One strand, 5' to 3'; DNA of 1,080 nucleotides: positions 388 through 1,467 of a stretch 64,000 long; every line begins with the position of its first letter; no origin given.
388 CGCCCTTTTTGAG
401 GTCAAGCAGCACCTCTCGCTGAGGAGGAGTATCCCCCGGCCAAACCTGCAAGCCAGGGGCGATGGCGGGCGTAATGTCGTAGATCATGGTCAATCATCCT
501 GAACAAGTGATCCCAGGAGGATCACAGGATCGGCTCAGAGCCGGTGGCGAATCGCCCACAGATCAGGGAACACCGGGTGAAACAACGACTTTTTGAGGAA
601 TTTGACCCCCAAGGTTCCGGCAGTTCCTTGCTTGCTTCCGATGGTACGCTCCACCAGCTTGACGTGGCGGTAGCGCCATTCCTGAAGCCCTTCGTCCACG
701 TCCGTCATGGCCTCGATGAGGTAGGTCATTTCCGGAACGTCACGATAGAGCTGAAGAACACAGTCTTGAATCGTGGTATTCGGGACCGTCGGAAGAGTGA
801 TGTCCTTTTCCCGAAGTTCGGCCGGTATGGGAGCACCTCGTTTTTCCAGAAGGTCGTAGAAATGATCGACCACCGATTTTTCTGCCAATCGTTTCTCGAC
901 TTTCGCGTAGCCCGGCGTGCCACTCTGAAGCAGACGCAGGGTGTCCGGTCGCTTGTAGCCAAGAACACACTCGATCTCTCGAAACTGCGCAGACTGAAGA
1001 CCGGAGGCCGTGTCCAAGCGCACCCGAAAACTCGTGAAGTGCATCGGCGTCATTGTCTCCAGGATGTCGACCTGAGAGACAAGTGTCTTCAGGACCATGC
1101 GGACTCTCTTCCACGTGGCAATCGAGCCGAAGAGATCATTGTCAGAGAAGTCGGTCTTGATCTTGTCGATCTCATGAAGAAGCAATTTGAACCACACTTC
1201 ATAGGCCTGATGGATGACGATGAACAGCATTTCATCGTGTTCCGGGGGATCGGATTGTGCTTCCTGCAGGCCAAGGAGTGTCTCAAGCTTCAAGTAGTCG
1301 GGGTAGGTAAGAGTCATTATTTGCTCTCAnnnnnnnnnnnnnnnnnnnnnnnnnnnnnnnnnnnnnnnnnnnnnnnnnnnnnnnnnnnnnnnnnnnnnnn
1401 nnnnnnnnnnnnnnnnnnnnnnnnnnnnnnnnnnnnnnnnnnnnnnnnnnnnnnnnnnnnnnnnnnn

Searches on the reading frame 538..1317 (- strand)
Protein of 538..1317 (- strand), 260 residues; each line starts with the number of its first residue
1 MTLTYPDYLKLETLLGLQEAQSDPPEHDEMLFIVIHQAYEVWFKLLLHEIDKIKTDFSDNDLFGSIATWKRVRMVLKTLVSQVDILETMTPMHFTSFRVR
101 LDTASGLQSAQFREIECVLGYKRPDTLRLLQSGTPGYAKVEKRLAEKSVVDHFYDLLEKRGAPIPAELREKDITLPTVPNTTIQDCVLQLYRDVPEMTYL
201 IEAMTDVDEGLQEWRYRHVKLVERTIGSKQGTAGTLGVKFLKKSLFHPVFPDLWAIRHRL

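Call 46: search_protein_families(library=pfam, proteins=[window:538-1317:-], max_evalue=0.00001)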
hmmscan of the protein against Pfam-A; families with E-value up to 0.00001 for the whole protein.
window:538-1317:- (260 aa): 1 family
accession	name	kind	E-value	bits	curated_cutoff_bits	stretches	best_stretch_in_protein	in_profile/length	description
PF03301.18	Trp_dioxygenase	-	7.5e-57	193.7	34.9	2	3-124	15-144/346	Tryptophan 2,3-dioxygenase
